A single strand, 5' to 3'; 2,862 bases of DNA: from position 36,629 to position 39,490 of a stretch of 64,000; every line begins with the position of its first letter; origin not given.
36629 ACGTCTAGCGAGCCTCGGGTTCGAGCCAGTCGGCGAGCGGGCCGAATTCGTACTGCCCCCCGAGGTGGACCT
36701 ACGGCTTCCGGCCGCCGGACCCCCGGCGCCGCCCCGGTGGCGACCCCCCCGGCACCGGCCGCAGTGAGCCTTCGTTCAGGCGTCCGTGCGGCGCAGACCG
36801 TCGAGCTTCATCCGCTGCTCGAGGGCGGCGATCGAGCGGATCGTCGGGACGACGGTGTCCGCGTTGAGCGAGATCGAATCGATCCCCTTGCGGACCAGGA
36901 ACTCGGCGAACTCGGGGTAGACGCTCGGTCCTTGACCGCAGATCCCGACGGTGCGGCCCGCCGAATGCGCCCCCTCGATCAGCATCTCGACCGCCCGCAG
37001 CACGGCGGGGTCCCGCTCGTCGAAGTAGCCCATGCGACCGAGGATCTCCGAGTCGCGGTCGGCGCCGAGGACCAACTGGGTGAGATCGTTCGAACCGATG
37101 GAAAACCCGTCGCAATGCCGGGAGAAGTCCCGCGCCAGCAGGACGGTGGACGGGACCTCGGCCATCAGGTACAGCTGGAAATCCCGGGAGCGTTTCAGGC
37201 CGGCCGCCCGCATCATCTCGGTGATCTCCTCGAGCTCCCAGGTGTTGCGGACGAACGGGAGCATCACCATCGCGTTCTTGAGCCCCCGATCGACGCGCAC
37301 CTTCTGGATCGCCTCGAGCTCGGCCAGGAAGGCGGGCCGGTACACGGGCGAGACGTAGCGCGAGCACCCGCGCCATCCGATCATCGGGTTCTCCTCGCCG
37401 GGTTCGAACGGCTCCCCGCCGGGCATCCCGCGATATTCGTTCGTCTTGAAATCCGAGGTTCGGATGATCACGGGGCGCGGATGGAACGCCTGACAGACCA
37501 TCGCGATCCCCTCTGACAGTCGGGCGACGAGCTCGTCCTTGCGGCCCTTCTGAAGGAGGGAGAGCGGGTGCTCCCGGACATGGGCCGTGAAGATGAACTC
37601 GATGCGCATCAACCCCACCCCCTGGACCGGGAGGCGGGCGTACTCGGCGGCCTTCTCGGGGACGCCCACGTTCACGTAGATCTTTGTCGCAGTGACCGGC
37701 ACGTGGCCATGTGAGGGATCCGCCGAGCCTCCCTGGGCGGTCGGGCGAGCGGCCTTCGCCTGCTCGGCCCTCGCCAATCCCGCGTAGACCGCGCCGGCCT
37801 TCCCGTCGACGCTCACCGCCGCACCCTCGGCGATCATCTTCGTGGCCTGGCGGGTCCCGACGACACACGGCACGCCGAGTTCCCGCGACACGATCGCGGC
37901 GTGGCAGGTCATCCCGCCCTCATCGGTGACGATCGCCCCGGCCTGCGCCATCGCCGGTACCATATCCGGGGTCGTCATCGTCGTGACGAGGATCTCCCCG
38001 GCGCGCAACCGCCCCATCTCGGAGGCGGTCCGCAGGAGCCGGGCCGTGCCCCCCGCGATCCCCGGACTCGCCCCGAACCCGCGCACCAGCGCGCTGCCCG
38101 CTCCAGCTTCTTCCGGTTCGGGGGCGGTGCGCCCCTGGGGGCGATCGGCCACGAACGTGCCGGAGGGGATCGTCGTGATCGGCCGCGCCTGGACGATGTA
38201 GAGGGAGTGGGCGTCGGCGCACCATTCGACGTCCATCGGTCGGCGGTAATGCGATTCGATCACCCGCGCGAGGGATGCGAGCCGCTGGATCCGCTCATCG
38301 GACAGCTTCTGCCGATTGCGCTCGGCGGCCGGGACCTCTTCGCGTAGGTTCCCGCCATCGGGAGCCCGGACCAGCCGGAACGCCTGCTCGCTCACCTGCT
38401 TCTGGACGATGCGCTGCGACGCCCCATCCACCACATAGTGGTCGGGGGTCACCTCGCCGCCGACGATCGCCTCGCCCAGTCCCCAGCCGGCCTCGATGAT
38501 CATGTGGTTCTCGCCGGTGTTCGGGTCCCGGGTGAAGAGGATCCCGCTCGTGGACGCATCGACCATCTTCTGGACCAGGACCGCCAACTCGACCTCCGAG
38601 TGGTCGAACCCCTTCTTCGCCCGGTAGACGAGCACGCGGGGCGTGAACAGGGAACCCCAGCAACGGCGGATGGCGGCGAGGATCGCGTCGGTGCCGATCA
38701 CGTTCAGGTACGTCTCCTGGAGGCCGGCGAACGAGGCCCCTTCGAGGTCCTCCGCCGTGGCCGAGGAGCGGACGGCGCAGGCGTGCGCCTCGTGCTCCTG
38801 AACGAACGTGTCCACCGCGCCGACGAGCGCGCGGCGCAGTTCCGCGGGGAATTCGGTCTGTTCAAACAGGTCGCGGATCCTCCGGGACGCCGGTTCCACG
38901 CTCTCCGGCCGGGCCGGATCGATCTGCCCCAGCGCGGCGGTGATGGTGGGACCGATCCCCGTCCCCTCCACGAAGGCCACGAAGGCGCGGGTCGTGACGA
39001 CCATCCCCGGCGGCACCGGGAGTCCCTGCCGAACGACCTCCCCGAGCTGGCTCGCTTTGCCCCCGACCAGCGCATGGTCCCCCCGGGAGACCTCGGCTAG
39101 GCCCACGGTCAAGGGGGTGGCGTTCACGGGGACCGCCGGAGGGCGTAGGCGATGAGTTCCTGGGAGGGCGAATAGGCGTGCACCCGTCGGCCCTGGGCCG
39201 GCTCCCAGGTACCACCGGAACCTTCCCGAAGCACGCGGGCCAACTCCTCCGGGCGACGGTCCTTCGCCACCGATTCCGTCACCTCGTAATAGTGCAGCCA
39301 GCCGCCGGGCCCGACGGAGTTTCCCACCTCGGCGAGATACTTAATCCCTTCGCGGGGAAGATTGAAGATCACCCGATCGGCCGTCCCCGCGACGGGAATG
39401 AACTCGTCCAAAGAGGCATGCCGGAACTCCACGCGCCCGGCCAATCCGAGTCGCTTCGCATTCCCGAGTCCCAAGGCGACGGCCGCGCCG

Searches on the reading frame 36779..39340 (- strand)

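Call 10: search_protein_families(library=pfam, proteins=[window:36779-39340:-], max_evalue=0.00001)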
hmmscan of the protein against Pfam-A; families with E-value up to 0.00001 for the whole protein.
window:36779-39340:- (854 aa): 3 families
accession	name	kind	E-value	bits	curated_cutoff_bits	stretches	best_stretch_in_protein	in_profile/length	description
PF01326.24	PPDK_N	-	1.2e-102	344.1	27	1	90-392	2-313/328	Pyruvate phosphate dikinase, AMP/ATP-binding domain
PF02896.24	PEP-utilizers_C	-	4.4e-70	236.6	22.8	1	548-838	16-288/293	PEP-utilising enzyme, PEP-binding domain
PF00391.29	PEP-utilizers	-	2.9e-26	91.3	23.1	1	446-516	2-72/72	PEP-utilising enzyme, mobile domain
